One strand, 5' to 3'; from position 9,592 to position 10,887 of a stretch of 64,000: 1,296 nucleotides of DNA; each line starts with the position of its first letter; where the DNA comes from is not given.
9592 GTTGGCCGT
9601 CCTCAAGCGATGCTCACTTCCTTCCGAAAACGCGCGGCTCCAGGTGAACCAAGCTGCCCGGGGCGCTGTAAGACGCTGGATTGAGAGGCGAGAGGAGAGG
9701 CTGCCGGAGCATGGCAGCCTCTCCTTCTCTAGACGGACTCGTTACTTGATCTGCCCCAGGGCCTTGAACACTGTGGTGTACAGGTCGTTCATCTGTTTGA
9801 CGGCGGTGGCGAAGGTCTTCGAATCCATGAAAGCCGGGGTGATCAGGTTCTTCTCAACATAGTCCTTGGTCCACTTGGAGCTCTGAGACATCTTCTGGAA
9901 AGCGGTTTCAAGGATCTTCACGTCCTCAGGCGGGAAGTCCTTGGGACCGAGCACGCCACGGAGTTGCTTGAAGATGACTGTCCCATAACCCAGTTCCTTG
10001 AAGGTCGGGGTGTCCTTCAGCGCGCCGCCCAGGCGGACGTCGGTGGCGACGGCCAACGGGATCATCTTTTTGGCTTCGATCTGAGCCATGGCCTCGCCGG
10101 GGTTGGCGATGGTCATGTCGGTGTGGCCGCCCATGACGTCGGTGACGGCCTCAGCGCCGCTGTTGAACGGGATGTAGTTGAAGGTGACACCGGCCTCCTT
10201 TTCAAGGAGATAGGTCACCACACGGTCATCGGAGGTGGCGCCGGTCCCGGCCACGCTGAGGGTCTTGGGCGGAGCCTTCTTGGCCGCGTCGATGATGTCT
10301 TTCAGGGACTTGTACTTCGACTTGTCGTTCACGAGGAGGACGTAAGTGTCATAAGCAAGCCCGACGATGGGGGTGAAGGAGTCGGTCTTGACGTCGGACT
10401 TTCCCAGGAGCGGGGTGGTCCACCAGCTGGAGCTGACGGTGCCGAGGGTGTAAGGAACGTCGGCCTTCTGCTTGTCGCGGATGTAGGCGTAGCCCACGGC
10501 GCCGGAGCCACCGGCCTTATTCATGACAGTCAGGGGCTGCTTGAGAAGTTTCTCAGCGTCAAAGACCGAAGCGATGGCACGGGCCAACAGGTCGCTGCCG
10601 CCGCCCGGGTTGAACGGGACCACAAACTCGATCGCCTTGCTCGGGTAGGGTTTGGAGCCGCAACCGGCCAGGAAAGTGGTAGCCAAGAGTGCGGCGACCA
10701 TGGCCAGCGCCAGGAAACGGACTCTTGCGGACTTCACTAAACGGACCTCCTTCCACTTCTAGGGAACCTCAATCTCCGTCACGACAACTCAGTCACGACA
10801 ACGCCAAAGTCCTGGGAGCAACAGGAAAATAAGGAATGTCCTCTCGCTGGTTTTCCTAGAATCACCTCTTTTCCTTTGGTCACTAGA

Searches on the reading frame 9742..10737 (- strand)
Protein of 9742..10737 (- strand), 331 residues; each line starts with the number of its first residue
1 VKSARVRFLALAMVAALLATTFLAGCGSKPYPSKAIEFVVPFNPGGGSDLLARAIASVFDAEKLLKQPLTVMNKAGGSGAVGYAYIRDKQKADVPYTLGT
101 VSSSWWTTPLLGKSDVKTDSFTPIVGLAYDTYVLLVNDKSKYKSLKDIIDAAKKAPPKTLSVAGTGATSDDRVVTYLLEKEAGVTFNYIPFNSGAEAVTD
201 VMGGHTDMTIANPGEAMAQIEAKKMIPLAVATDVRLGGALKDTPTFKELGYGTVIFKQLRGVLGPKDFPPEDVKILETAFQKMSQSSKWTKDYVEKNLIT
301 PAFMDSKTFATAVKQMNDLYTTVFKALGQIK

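Call 57: search_solved_structures(query=window:9742-10737:-, max_evalue=0.00001)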
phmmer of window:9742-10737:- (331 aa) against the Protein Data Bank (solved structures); distinct sequences matched with E-value up to 0.00001: 11.
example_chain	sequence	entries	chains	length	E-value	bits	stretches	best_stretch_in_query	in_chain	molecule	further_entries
25hk_A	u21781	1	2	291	3.2e-42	148.3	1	30-315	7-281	Tripartite tricarboxylate transporter substrate binding protein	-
4x9t_A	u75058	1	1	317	2.3e-33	119.2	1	30-328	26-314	Uncharacterized protein UPF0065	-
2dvz_A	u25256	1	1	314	2.3e-29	106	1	29-319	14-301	Putative exported protein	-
2qpq_A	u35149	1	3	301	9e-23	84.4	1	30-286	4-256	protein Bug27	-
5oei_A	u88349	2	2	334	4.1e-17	65.8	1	28-280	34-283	Uncharacterized protein family UPF0065:Tat pathway signal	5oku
2f5x_A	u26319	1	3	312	5.9e-17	65.3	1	30-281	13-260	BugD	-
7ndr_A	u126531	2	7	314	1.4e-16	64.1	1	33-327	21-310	Tripartite tricarboxylate transporter substrate binding protein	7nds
8hkb_A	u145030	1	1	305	7.1e-15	58.5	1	34-282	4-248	Periplasmic terephthalate binding protein (TBP)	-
8hka_A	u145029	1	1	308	7.3e-15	58.4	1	34-282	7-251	Periplasmic terephthalate binding protein (TBP)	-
8hk9_D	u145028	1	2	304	1.1e-14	57.9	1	34-282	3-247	Periplasmic terephthalate binding protein (TBP)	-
6hke_A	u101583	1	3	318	7.1e-09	38.8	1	31-286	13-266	Possible TctC subunit of the Tripartite Tricarboxylate Transport(TTT) Family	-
